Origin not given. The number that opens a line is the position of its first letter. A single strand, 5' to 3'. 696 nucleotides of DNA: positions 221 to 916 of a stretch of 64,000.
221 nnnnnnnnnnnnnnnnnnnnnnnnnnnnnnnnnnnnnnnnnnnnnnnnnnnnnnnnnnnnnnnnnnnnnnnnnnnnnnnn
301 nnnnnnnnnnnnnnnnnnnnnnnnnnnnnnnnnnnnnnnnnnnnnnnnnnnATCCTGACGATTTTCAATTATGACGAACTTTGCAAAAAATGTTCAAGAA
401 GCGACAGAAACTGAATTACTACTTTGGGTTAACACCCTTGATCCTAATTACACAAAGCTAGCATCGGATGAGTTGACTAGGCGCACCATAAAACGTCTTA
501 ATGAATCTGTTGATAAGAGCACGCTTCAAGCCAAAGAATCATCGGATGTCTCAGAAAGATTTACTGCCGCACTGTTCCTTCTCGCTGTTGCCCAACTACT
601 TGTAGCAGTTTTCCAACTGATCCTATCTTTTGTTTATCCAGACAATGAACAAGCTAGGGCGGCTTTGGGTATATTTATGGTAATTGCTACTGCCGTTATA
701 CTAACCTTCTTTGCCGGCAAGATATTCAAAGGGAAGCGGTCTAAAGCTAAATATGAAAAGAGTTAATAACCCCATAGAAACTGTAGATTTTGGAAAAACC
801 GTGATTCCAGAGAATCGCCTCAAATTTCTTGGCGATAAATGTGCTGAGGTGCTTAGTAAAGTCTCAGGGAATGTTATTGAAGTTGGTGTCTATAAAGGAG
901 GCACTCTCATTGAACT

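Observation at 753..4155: Compact low-G+C operon: TylF-like O-methyltransferase, unknown protein, NodU/CmcH carbamoyltransferase, HAD hydrolase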

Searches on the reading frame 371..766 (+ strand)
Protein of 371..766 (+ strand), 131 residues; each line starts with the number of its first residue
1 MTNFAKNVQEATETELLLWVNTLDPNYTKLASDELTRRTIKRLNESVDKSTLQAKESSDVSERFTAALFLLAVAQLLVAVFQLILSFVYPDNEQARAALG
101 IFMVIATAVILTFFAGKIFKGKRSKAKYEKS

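Call 3: search_protein_families(library=pfam, proteins=[window:371-766:+], max_evalue=0.01)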
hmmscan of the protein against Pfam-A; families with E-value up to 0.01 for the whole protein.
window:371-766:+ (131 aa): 2 families
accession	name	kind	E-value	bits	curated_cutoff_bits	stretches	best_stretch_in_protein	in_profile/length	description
PF18949.5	DUF5693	-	0.0012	17.9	29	1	35-113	282-359/609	Family of unknown function (DUF5693)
PF13273.12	DUF4064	-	0.0023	18.6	32.1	1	42-111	41-100/102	Protein of unknown function (DUF4064)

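Call 4: search_protein_families(library=ncbifam, proteins=[window:371-766:+], max_evalue=0.01)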
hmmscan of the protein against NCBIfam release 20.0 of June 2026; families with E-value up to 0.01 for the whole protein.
window:371-766:+ (131 aa): 1 family
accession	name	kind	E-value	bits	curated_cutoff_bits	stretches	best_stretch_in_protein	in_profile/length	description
NF046082.1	assoc_w_XrtX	equivalog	0.0031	17.3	75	1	51-120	47-115/147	XrtX-associated membrane protein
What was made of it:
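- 371..766 (+): 131-aa membrane protein of unknown function. Its last 14 nt overlap the methyltransferase start. Only sub-threshold Pfam and NCBIfam hits (calls 3, 4).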
